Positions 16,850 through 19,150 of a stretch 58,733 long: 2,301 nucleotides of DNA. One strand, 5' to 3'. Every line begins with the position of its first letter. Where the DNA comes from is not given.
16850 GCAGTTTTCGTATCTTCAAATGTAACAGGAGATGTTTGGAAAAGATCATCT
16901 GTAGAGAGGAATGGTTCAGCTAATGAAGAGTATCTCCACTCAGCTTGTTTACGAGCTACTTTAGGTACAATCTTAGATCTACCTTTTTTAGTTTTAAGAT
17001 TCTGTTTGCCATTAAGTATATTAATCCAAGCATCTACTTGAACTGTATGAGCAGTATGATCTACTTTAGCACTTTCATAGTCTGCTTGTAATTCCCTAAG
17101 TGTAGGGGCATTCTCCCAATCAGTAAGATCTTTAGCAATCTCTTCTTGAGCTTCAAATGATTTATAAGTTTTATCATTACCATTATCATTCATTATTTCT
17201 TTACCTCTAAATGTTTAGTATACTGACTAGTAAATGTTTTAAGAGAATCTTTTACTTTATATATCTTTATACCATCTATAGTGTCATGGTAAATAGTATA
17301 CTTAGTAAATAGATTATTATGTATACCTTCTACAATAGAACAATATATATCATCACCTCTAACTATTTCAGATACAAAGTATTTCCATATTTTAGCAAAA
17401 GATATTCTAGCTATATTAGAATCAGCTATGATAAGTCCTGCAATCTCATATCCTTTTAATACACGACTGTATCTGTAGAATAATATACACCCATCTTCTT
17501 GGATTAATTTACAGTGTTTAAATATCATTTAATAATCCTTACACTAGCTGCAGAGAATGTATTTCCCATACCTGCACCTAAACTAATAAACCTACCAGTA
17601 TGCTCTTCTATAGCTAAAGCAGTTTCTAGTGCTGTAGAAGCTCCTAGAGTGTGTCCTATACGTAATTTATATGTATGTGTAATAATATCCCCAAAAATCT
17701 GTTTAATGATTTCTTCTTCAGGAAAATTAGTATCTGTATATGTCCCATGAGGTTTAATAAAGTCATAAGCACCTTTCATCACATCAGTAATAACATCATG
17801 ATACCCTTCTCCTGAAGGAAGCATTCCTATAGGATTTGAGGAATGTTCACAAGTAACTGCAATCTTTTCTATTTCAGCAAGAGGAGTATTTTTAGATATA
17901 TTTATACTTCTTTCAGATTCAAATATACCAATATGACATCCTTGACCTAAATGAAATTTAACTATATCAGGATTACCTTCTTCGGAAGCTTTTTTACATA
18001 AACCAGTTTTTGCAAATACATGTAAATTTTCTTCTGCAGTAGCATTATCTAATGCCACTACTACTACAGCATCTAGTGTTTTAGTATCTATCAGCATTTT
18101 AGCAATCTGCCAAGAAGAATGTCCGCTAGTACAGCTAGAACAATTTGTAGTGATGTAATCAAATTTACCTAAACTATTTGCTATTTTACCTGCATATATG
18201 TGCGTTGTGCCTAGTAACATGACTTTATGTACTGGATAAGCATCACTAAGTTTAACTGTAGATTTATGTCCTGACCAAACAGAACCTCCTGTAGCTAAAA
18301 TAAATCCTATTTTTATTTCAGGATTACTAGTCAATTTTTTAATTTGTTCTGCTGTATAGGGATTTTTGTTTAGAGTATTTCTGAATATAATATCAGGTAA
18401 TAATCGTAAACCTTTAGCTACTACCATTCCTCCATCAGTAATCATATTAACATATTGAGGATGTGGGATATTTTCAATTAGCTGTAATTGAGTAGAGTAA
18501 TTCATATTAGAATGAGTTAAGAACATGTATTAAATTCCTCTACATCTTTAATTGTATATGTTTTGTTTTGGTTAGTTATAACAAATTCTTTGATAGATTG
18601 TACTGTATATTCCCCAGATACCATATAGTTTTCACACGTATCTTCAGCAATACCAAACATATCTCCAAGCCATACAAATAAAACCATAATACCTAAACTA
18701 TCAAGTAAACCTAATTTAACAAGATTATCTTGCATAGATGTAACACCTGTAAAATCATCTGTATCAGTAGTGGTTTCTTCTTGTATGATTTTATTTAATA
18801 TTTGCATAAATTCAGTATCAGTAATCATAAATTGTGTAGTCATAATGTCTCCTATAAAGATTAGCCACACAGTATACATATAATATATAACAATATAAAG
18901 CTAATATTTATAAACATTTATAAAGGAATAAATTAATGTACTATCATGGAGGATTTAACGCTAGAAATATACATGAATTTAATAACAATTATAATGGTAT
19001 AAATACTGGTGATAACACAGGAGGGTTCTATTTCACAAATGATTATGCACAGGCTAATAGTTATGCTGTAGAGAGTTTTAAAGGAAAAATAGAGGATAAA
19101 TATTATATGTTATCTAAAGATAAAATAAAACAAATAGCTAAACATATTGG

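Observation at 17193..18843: Carrier protein + Cys-His-His condensing enzyme + unknown ORF translationally coupled to the portal gene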

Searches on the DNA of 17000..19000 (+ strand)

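Call 7: search_dna_similar(query=window:17000-19000:+, collection=phages, mode=near, max_rows=30)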
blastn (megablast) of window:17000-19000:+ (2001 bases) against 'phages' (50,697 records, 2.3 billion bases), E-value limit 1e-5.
No match.

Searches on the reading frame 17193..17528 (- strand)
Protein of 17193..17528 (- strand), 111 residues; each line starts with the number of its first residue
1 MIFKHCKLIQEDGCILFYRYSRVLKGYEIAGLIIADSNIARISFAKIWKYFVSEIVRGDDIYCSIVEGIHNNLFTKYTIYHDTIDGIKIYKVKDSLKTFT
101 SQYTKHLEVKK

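Call 4: search_protein_families(library=ncbifam, proteins=[window:17193-17528:-], max_evalue=1)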
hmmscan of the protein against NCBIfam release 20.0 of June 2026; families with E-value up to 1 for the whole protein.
window:17193-17528:- (111 aa): 0 families

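Call 5: search_protein_families(library=phrogs, proteins=[window:17193-17528:-], max_evalue=0.1)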
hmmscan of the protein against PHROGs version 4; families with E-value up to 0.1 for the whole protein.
window:17193-17528:- (111 aa): 2 families
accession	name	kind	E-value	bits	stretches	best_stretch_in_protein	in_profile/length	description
phrog_28689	-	unknown function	1.1e-17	65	1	20-92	2-74/76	-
phrog_25944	-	unknown function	0.064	14.3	1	36-80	57-99/125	-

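Call 6: search_protein_families(library=pfam, proteins=[window:17193-17528:-], max_evalue=1)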
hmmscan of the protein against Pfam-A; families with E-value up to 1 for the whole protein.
window:17193-17528:- (111 aa): 0 families
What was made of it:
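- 17193..17528 (-): orf111: a small lineage-restricted protein with a predicted truncated GNAT-like core. It is separable from the ACP-KS pair. No Pfam or NCBIfam hit (calls 4, 6).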

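Call 34: search_solved_structures(query=A3, max_evalue=10, show_alignments=2)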
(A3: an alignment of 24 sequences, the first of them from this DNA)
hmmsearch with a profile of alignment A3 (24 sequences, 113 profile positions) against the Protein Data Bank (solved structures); distinct sequences matched with E-value up to 10: 3.
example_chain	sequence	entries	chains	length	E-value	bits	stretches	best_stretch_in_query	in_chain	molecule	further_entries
7jwk_A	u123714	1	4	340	0.11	15.7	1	65-107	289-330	Glyceraldehyde-3-phosphate dehydrogenase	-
6yw9_A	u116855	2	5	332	0.88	12.8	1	24-58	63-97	PYRB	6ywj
6ypo_A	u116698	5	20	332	0.89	12.8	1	24-57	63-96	PYRB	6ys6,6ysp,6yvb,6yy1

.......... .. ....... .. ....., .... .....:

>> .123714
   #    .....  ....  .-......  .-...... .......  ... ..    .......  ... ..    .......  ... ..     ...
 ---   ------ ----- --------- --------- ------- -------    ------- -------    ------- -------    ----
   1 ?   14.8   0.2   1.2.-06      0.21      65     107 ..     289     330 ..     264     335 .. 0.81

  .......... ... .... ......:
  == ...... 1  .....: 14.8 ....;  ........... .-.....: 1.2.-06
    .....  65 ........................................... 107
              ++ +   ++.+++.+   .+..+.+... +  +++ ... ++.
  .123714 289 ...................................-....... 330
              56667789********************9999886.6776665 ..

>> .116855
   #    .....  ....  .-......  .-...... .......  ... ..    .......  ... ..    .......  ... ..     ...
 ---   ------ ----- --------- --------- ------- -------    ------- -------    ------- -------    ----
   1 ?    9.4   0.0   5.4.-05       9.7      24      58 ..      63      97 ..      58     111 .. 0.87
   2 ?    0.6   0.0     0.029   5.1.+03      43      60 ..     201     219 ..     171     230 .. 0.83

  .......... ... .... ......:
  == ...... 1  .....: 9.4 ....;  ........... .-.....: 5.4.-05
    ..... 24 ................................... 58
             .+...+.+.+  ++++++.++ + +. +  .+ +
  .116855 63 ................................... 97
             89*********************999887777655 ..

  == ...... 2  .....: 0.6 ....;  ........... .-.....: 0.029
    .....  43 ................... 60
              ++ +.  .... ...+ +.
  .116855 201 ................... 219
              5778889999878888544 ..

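Call 36: find_homologous_proteins(query=window:17193-17528:-, max_evalue=0.001)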
Query window:17193-17528:- (111 aa): 23 proteins with E <= 0.001 among 24 candidates.
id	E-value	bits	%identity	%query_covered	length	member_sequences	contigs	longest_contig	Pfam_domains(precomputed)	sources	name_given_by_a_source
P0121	1.4e-67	243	100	100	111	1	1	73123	-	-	-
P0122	4.5e-39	151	62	99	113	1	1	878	-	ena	-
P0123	8.4e-37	144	59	100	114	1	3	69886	-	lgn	-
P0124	2.1e-36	142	58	97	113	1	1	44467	-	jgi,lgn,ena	-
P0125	1.2e-34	137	65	87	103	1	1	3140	-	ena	-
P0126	4.7e-34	135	57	100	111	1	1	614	-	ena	-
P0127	7.1e-34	134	57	97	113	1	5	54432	-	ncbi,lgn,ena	-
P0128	1.0e-33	134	58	100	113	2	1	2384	-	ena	-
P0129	1.4e-32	130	58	97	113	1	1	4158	-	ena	-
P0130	1.8e-32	130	57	97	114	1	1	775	-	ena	-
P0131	2.9e-32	129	58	97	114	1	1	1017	-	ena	-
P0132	3.0e-32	129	57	97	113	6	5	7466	-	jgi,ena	-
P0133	4.1e-32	128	58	97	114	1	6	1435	-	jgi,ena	-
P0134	4.8e-32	128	57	97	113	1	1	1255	-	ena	-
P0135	5.6e-32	128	58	97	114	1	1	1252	-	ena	-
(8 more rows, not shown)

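Call 52: predict_structure(alignment_id=A4)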
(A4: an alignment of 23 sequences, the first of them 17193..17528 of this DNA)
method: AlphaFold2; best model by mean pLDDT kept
length: 111 residues; sequences in the alignment: 23
mean_pLDDT: 83.6   pTM: 0.72
mean pLDDT of the five models: 83.6, 83.0, 73.7, 73.0, 70.7
residues with pLDDT >= 90: 59; 70-90: 29; 50-70: 23; < 50: 0
segments of 3 or more residues with pLDDT < 50: none
pLDDT, mean of each block of 10 residues (from residue 1): 78 93 92 93 92 89 81 79 89 74 61 56
secondary structure, 60 per line:
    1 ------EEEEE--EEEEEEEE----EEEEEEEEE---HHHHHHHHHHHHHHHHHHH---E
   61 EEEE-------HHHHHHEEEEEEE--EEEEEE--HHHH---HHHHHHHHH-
elements in order: E7-11 E14-21 E26-34 H38-56 E60-64 H72-77 E78-84 E87-92 H95-98 H102-110
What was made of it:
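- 17193..17528 (-): AF2 pLDDT 83.6, topology b-b-b-a-b-a-b-b (call 52).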

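Call 57: fold_search(model_id=the predicted structure, library=pdb)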
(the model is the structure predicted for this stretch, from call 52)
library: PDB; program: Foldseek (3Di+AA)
matches with E <= 10: 407; with E <= 0.001: 0
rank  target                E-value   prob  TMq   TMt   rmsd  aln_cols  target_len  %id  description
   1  2oh1_A                4.8e-02  0.98  0.47  0.33   3.9        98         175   13  Crystal structure of acetyltransferase GNAT family (YP_013287.1) from Listeria monocytogenes 4b F2365 at 1.46 A resolu (released 2007-02-13)
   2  5trm_M                4.8e-02  0.94  0.44  0.34   5.2       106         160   10  Crystal structure of human GCN5 histone acetyltransferase domain (released 2017-12-06)
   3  8h65_E                7.9e-02  0.93  0.44  0.33   5.0        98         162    9  Crystal structure of human GCN5 histone acetyltransferase domain bound with butyryl-CoA (released 2023-05-03)
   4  5z6n_B                8.4e-02  0.94  0.46  0.37   4.7        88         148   12  Crystal structure of Escherichia coli ElaA (released 2019-01-30)
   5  5trm_W                8.4e-02  0.77  0.39  0.29   7.4       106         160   10  Crystal structure of human GCN5 histone acetyltransferase domain (released 2017-12-06)
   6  5trl_E                8.9e-02  0.91  0.44  0.33   5.3       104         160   10  Crystal structure of human GCN5 histone acetyltransferase domain (released 2017-12-06)
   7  4nf1_H                8.9e-02  0.85  0.44  0.35   4.5       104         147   12  Structure of N-acetyltransferase domain of X. fastidiosa NAGS/K without his-tag (released 2014-11-12)
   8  2oh1_B                9.5e-02  0.97  0.49  0.34   3.7        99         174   13  Crystal structure of acetyltransferase GNAT family (YP_013287.1) from Listeria monocytogenes 4b F2365 at 1.46 A resolu (released 2007-02-13)
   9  5kta                  1.0e-01  0.96  0.50  0.35   4.1        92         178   13  Apo FdhC- a nucleotide-linked sugar GNAT (released 2016-07-27)
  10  8h6d_E                1.1e-01  0.90  0.43  0.32   4.9        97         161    9  Crystal structure of human GCN5 histone acetyltransferase domain bound with glutaryl-CoA (released 2023-05-03)
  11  8h6c_F                1.1e-01  0.90  0.45  0.33   5.0        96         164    7  Crystal structure of human GCN5 histone acetyltransferase domain bound with malonyl-CoA (released 2023-05-03)
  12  8h66_F                1.2e-01  0.89  0.43  0.32   5.0        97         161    9  Crystal structure of human GCN5 histone acetyltransferase domain bound with propionyl-CoA (released 2023-05-03)
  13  5trl_H                1.2e-01  0.87  0.44  0.33   5.3       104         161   10  Crystal structure of human GCN5 histone acetyltransferase domain (released 2017-12-06)
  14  5trm_A                1.2e-01  0.85  0.44  0.33   5.2       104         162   10  Crystal structure of human GCN5 histone acetyltransferase domain (released 2017-12-06)
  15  5trm_E                1.3e-01  0.85  0.42  0.32   5.0        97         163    9  Crystal structure of human GCN5 histone acetyltransferase domain (released 2017-12-06)
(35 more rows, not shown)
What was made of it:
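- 17193..17528 (-): All top-50 Foldseek PDB hits are GNAT acyltransferases, but weakly so: E 0.05-0.3, TMq 0.37-0.52 (call 57).
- orf111 has a GNAT-like predicted core (call 57).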

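Call 70: search_protein_representatives(alignment_id=A4)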
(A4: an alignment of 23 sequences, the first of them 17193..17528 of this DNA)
Query: 23 sequences, 113 profile positions. Proteins with E-value up to 0.001 (for the whole library): 24; up to 1e-10: 19; up to 1e-30: 2. The best 24 are listed.
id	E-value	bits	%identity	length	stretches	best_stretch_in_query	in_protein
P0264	7.8e-58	209.5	-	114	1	1-112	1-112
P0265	1.8e-33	131.0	-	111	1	1-105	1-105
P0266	4.1e-30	120.1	-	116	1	1-109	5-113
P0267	6.1e-30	119.6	-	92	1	28-112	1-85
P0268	1.6e-29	118.3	-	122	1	1-80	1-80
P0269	3.9e-27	110.6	-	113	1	2-106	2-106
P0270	9.3e-24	99.7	-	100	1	3-95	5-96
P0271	1.0e-23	99.6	-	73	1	1-58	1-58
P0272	8.9e-21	90.1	-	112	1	2-104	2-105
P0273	1.4e-20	89.4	-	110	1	2-103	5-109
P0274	4.1e-20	87.9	-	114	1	4-103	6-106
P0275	3.4e-19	85.0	-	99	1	3-96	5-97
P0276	2.5e-18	82.2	-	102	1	3-97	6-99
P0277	1.1e-17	80.1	-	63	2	1-46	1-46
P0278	5.7e-17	77.8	-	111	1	2-95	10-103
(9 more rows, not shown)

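Call 71: search_dna_similar(query=window:17193-17528:-, collection=phages, mode=protein, max_evalue=10, max_rows=10)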
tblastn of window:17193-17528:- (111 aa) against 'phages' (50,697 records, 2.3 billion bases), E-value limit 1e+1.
Records with a match: 3; places in all: 3; records where one place covers at least 80% of the query: 0.
Best place of each record, by identity: <60% 3.
By first word of the organism name: Kosakonia 2; Salmonella 1.
By host as written in the record: Kosakonia cowanii 2; Salmonella enterica subsp. enterica serovar Typhimurium SE-BS17 1.
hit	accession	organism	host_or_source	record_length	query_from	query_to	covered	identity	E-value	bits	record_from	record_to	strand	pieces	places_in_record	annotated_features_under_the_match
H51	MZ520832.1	Salmonella phage SSBI34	Salmonella enterica subsp. enterica ...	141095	2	44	39%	34.9%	3e+0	32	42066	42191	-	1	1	hypothetical protein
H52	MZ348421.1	Kosakonia phage Kc283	Kosakonia cowanii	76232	54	81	25%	53.6%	3e+0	32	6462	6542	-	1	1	DNA-directed RNA polymerase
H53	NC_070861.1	Kosakonia phage Kc283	Kosakonia cowanii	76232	54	81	25%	53.6%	3e+0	32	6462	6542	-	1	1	DNA-directed RNA polymerase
